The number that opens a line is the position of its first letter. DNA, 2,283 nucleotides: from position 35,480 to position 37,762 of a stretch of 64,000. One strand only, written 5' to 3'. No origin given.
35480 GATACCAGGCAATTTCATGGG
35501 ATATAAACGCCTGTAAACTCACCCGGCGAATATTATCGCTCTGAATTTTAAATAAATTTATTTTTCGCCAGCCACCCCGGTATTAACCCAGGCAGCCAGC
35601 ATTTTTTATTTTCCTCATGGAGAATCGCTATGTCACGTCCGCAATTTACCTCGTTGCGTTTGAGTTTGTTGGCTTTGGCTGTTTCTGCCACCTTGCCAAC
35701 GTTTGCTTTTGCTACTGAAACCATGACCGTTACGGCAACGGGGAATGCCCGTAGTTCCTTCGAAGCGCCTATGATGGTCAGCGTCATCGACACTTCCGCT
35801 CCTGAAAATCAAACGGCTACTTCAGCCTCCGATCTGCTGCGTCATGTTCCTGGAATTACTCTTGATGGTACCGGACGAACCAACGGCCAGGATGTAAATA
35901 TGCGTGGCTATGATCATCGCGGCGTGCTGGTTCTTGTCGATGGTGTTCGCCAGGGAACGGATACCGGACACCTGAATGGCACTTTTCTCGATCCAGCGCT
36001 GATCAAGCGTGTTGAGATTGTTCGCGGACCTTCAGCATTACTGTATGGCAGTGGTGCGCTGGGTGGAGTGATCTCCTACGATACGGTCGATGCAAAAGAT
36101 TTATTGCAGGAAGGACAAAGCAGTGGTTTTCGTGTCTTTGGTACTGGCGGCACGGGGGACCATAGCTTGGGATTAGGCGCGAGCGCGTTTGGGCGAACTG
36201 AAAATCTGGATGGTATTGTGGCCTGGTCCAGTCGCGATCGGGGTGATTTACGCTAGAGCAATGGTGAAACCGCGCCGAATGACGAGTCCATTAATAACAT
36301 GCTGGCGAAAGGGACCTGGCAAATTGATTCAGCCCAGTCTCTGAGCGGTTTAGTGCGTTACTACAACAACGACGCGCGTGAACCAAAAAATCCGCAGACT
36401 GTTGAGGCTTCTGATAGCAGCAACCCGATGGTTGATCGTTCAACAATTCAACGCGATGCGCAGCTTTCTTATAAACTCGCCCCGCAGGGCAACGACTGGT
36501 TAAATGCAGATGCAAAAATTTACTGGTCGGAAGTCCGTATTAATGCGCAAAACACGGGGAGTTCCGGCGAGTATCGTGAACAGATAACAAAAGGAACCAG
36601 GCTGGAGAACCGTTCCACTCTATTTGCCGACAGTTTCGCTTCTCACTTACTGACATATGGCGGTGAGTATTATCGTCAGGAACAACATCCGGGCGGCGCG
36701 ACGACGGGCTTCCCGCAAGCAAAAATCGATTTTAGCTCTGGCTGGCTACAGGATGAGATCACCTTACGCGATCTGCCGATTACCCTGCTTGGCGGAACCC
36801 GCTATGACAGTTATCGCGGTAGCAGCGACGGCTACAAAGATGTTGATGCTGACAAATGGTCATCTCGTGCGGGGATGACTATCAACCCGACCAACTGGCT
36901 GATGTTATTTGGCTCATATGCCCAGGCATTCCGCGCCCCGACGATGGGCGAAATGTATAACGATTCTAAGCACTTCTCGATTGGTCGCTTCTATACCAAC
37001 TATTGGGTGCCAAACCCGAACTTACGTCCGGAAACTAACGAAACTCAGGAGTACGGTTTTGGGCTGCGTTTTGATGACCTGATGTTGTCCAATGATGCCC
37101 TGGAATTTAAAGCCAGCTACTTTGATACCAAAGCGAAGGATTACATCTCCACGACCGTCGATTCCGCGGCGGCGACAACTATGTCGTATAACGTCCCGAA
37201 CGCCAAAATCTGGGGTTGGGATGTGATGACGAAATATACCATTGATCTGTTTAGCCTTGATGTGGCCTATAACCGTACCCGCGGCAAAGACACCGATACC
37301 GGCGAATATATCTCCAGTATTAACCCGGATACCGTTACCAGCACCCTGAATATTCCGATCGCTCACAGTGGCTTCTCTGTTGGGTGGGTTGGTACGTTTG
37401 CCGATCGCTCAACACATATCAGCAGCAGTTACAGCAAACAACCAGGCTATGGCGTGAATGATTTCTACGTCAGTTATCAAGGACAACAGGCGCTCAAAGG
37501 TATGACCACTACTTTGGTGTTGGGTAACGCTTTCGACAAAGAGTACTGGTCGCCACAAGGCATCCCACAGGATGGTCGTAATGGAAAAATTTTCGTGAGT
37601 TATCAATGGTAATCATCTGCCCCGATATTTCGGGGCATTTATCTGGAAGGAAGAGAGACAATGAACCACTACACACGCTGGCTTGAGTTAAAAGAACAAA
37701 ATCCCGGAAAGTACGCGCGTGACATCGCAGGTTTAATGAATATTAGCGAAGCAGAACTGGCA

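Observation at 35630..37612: The heme receptor gene chuA carries a single in-frame amber codon inside an otherwise intact chu locus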

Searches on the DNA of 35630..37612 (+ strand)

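Call 4: search_dna_similar(query=window:35630-37612:+, collection=ecoli_genomes, mode=near, max_rows=40)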
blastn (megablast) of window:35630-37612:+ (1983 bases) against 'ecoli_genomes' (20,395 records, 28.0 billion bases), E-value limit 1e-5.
Records with a match: 2236; places in all: 2236; records where one place covers at least 80% of the query: 2236.
Genomes with a match: 2236 of 5426; with a place that covers at least 80% of the query: 2236. Places per genome that has any: lowest 1, median 1, highest 1. On chromosomes: 2236 places; on plasmids: 0.
Best place of each record, by identity: >=99% 178; 95-99% 2058.
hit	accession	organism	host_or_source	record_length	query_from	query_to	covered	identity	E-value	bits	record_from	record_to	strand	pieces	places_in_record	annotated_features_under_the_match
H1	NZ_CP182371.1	Escherichia coli strain Br_112_kylling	-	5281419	1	1983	100%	99.3%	0e+0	3605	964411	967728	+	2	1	chuA: TonB-dependent heme/hemoglobin receptor ChuA/ShuA | IS4-like element ISVsa5 family transposase | TonB-dependent receptor plug domain-containing protein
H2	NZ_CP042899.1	Escherichia coli strain CFSAN061763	missing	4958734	1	1983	100%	99.3%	0e+0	3585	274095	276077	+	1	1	chuA: TonB-dependent heme/hemoglobin receptor ChuA/ShuA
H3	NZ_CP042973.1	Escherichia coli strain CFSAN061768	missing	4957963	1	1983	100%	99.3%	0e+0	3585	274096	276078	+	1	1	chuA: TonB-dependent heme/hemoglobin receptor ChuA/ShuA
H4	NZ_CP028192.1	Escherichia coli strain CFSAN018748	tissue and/or biological fluid swine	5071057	1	1983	100%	99.3%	0e+0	3585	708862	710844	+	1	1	chuA: TonB-dependent heme/hemoglobin receptor ChuA/ShuA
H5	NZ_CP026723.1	Escherichia coli strain 266917_2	Homo sapiens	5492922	1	1983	100%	99.3%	0e+0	3585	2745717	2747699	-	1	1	chuA: TonB-dependent heme/hemoglobin receptor ChuA/ShuA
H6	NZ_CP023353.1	Escherichia coli strain 746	canine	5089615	1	1983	100%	99.3%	0e+0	3585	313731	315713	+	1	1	chuA: TonB-dependent heme/hemoglobin receptor ChuA/ShuA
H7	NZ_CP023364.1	Escherichia coli strain 144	canine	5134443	1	1983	100%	99.3%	0e+0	3585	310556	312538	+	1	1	chuA: TonB-dependent heme/hemoglobin receptor ChuA/ShuA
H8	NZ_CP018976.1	Escherichia coli strain Ecol_545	Homo sapiens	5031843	1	1983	100%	99.3%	0e+0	3585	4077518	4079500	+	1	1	chuA: TonB-dependent heme/hemoglobin receptor ChuA/ShuA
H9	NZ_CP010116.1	Escherichia coli strain C1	cow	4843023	1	1983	100%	99.3%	0e+0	3585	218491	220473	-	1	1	chuA: TonB-dependent heme/hemoglobin receptor ChuA/ShuA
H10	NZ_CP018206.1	Escherichia coli strain MRSN346647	Homo sapiens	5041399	1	1983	100%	99.3%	0e+0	3585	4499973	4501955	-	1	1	chuA: TonB-dependent heme/hemoglobin receptor ChuA/ShuA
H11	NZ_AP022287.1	Escherichia coli strain WP9-S17-ESBL-11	-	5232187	1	1983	100%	99.3%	0e+0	3585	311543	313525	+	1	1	chuA: TonB-dependent heme/hemoglobin receptor ChuA/ShuA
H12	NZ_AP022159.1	Escherichia coli strain WP5-S18-ESBL-07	-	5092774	1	1983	100%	99.3%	0e+0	3585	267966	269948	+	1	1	chuA: TonB-dependent heme/hemoglobin receptor ChuA/ShuA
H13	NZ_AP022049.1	Escherichia coli strain WP4-S17-ESBL-08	-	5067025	1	1983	100%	99.3%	0e+0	3585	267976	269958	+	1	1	chuA: TonB-dependent heme/hemoglobin receptor ChuA/ShuA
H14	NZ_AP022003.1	Escherichia coli strain WP3-W18-ESBL-08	-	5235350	1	1983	100%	99.3%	0e+0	3585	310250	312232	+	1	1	chuA: TonB-dependent heme/hemoglobin receptor ChuA/ShuA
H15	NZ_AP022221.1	Escherichia coli strain WP8-S17-ESBL-08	-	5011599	1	1983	100%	99.3%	0e+0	3585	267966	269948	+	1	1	chuA: TonB-dependent heme/hemoglobin receptor ChuA/ShuA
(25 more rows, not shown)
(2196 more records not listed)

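Call 6: search_dna_similar(query=window:36215-36295:+, collection=ecoli_genomes, mode=near, max_rows=15)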
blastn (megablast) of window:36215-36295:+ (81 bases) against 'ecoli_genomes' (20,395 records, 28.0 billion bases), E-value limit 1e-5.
Records with a match: 2236; places in all: 2236; records where one place covers at least 80% of the query: 2236.
Genomes with a match: 2236 of 5426; with a place that covers at least 80% of the query: 2236. Places per genome that has any: lowest 1, median 1, highest 1. On chromosomes: 2236 places; on plasmids: 0.
Best place of each record, by identity: 95-99% 2236.
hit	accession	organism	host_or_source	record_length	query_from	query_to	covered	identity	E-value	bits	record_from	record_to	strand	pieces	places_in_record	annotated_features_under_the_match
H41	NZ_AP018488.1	Escherichia coli O157:H7 strain PV15-279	Homo sapiens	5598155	1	81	100%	98.8%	3e-32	145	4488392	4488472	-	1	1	chuA: TonB-dependent heme/hemoglobin receptor ChuA/ShuA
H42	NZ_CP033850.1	Escherichia coli strain FDAARGOS_497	Homo sapiens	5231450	1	81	100%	98.8%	3e-32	145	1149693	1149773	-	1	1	chuA: TonB-dependent heme/hemoglobin receptor ChuA/ShuA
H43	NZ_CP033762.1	Escherichia coli strain FDAARGOS_536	Homo sapiens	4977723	1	81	100%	98.8%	3e-32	145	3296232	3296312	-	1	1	chuA: TonB-dependent heme/hemoglobin receptor ChuA/ShuA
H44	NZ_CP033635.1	Escherichia coli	chicken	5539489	1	81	100%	98.8%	3e-32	145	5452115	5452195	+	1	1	chuA: TonB-dependent heme/hemoglobin receptor ChuA/ShuA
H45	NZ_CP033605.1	Escherichia coli O157:H7 strain TR01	Cattle carcass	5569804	1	81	100%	98.8%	3e-32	145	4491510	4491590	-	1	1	chuA: TonB-dependent heme/hemoglobin receptor ChuA/ShuA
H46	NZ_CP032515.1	Escherichia coli strain 118UI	Homo sapiens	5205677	1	81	100%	98.8%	3e-32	145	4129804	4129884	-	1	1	chuA: TonB-dependent heme/hemoglobin receptor ChuA/ShuA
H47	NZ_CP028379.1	Escherichia coli O145 str. RM9872 strain RM9872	Bos taurus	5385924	1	81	100%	98.8%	3e-32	145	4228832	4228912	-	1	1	chuA: TonB-dependent heme/hemoglobin receptor ChuA/ShuA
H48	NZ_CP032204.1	Escherichia coli strain AR_0013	missing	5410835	1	81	100%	98.8%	3e-32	145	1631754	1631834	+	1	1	chuA: TonB-dependent heme/hemoglobin receptor ChuA/ShuA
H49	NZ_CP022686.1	Escherichia coli Nissle 1917 strain Nissle 1917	Homo sapiens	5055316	1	81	100%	98.8%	3e-32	145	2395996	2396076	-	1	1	chuA: TonB-dependent heme/hemoglobin receptor ChuA/ShuA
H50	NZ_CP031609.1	Escherichia coli strain N3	Homo sapiens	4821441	1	81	100%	98.8%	3e-32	145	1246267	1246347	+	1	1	chuA: TonB-dependent heme/hemoglobin receptor ChuA/ShuA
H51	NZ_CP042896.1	Escherichia coli strain CFSAN061771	missing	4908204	1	81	100%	98.8%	3e-32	145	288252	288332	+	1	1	chuA: TonB-dependent heme/hemoglobin receptor ChuA/ShuA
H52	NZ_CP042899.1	Escherichia coli strain CFSAN061763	missing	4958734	1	81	100%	98.8%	3e-32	145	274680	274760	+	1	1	chuA: TonB-dependent heme/hemoglobin receptor ChuA/ShuA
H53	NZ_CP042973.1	Escherichia coli strain CFSAN061768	missing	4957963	1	81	100%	98.8%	3e-32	145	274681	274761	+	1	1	chuA: TonB-dependent heme/hemoglobin receptor ChuA/ShuA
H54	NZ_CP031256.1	Escherichia coli strain M16807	Homo sapiens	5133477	1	81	100%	98.8%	3e-32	145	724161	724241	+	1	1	chuA: TonB-dependent heme/hemoglobin receptor ChuA/ShuA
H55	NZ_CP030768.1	Escherichia coli strain 2017C-4173W12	missing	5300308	1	81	100%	98.8%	3e-32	145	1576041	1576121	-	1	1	chuA: TonB-dependent heme/hemoglobin receptor ChuA/ShuA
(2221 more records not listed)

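Call 7: get_annotated_region(hit=H2, flank=9000)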
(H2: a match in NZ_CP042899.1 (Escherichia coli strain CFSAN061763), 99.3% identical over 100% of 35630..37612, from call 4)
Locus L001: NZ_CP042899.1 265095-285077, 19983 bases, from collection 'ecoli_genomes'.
description: Escherichia coli strain CFSAN061763 chromosome, complete genome
organism: Escherichia coli strain CFSAN061763 (NCBI taxid 562)
replicon: chromosome; assembly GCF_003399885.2
host: missing; source: raw milk cheese; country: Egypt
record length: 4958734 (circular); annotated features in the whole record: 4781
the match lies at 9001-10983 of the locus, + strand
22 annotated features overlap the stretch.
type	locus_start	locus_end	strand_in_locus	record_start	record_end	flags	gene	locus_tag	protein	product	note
CDS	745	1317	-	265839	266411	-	hdeD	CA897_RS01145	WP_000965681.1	acid-resistance protein HdeD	-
CDS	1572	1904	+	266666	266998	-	hdeA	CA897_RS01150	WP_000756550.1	acid-activated periplasmic chaperone HdeA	-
CDS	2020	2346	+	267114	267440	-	hdeB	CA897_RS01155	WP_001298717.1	acid-activated periplasmic chaperone HdeB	-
CDS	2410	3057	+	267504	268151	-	yhiD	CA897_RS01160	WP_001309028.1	MgtC/SapB family protein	-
CDS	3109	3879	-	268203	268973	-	-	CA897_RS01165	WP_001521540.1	heme ABC transporter ATP-binding protein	-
CDS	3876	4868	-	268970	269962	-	shuU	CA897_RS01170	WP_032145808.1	heme ABC transporter permease ShuU/ChuU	-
CDS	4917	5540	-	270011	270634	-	chuY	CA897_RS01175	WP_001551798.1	anaerobilin reductase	-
CDS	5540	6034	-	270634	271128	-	hutX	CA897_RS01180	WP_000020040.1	heme utilization cystosolic carrier protein HutX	-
CDS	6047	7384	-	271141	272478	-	hutW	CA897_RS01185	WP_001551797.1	heme anaerobic degradation radical SAM methyltransferase ChuW/HutW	-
CDS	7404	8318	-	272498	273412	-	shuT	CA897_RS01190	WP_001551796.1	heme ABC transporter substrate-binding protein ShuT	-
CDS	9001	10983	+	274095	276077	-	chuA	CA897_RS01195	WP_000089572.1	TonB-dependent heme/hemoglobin receptor ChuA/ShuA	-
CDS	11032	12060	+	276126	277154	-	chuS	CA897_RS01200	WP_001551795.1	hematinate-forming heme oxygenase ChuS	-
CDS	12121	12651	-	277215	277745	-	dctR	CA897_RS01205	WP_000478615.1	helix-turn-helix transcriptional regulator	-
CDS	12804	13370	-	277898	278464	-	slp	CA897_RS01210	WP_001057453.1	outer membrane lipoprotein Slp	-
CDS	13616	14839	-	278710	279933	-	-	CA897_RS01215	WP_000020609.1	hypothetical protein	-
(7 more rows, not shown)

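Call 44: search_dna_similar(query=window:37130-37275:+, collection=ecoli_genomes, mode=near, max_rows=10)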
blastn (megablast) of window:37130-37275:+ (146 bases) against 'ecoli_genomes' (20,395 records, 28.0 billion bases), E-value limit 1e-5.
Records with a match: 2236; places in all: 2236; records where one place covers at least 80% of the query: 2236.
Genomes with a match: 2236 of 5426; with a place that covers at least 80% of the query: 2236. Places per genome that has any: lowest 1, median 1, highest 1. On chromosomes: 2236 places; on plasmids: 0.
Best place of each record, by identity: 95-99% 2236.
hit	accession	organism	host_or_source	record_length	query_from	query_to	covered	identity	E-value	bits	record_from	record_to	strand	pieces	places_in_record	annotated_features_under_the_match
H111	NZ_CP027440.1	Escherichia coli strain 2012C-4502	Homo sapiens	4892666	1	146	100%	98.6%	2e-66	259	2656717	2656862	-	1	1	chuA: TonB-dependent heme/hemoglobin receptor ChuA/ShuA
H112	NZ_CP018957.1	Escherichia coli strain Ecol_316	Homo sapiens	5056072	1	146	100%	98.6%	2e-66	259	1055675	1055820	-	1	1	chuA: TonB-dependent heme/hemoglobin receptor ChuA/ShuA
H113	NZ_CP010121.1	Escherichia coli strain C4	cow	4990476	1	146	100%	98.6%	2e-66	259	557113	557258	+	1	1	chuA: TonB-dependent heme/hemoglobin receptor ChuA/ShuA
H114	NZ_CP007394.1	Escherichia coli strain ST2747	-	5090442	1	146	100%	98.6%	2e-66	259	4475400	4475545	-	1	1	chuA: TonB-dependent heme/hemoglobin receptor ChuA/ShuA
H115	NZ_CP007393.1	Escherichia coli strain ST2747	-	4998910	1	146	100%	98.6%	2e-66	259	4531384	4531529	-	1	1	chuA: TonB-dependent heme/hemoglobin receptor ChuA/ShuA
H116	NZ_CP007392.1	Escherichia coli strain ST2747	-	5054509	1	146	100%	98.6%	2e-66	259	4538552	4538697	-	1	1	chuA: TonB-dependent heme/hemoglobin receptor ChuA/ShuA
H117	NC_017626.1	Escherichia coli 042 strain 042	-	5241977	1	146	100%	98.6%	2e-66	259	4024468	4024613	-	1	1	chuA: TonB-dependent heme/hemoglobin receptor ChuA/ShuA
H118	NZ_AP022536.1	Escherichia coli strain THO-008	Homo sapiens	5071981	1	146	100%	98.6%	2e-66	259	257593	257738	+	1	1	chuA: TonB-dependent heme/hemoglobin receptor ChuA/ShuA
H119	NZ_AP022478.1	Escherichia coli strain STN0717-11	-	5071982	1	146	100%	98.6%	2e-66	259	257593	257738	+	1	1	chuA: TonB-dependent heme/hemoglobin receptor ChuA/ShuA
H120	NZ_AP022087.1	Escherichia coli strain WP4-S18-ESBL-07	-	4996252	1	146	100%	98.6%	2e-66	259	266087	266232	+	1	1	chuA: TonB-dependent heme/hemoglobin receptor ChuA/ShuA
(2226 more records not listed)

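Call 45: get_annotated_region(hit=H117, flank=1700)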
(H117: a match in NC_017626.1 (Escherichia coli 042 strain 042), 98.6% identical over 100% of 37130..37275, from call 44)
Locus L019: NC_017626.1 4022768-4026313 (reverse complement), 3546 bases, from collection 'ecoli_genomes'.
description: Escherichia coli 042, complete sequence
organism: Escherichia coli 042 strain 042 (NCBI taxid 216592)
replicon: chromosome; assembly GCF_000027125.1
host: -; source: -; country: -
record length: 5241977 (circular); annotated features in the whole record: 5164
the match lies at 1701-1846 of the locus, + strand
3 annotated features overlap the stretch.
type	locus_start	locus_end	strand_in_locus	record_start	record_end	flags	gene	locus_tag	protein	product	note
CDS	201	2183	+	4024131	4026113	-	chuA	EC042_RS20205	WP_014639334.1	TonB-dependent heme/hemoglobin receptor ChuA/ShuA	-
CDS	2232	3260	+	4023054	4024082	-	chuS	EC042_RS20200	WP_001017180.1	hematinate-forming heme oxygenase ChuS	-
CDS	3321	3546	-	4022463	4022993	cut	dctR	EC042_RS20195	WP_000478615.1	helix-turn-helix transcriptional regulator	-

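Call 78: search_dna_similar(query=window:36235-36274:+, collection=ecoli_genomes, mode=near, max_evalue=0.01, max_rows=10)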
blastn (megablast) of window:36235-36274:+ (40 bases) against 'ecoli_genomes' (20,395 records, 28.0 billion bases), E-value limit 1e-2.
No match.

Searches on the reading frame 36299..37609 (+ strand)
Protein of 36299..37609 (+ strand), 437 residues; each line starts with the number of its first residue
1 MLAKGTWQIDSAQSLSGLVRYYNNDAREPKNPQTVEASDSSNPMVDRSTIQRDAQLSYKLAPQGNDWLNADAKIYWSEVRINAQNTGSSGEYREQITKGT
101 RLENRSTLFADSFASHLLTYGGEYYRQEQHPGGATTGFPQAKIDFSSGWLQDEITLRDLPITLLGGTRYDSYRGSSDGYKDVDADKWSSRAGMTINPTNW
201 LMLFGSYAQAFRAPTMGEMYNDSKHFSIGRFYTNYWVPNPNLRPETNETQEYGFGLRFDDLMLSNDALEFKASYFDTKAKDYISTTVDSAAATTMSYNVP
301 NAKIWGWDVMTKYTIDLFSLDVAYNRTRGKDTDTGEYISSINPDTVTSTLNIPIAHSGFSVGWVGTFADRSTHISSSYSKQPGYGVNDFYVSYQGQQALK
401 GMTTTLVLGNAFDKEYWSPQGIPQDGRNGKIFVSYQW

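Call 61: search_protein_families(proteins=[window:36299-37609:+], library=ncbifam)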
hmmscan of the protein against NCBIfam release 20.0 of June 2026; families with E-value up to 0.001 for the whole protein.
window:36299-37609:+ (437 aa): 7 families
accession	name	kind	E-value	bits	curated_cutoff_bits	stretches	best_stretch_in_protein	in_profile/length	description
TIGR01785.1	TonB-hemin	subfamily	7.8e-110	368.3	316.85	1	2-437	203-677/677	TonB-dependent heme/hemoglobin receptor family protein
TIGR01786.1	TonB-hemlactrns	subfamily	2.1e-74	251.2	323.75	1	2-437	216-719/719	TonB-dependent hemoglobin/transferrin/lactoferrin family receptor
TIGR01776.1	TonB-tbp-lbp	subfamily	9.2e-12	43.7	468.8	1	150-313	604-773/946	lactoferrin/transferrin family TonB-dependent receptor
NF007478.2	PRK10064.1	equivalog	3.4e-11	42.1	745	1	45-295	267-498/663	catecholate siderophore receptor CirA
NF007926.1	PRK10641.1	equivalog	8.2e-11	41.1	836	1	202-436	406-616/617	TonB-dependent vitamin B12 receptor BtuB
NF010011.0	PRK13484.1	equivalog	1.9e-07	29.8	1197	1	113-322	348-551/682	IreA family TonB-dependent siderophore receptor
NF050067.1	TonBEntbctnRecCfrA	equivalog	1.4e-06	27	1200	1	90-291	340-519/698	TonB-dependent ferric enterobactin receptor CfrA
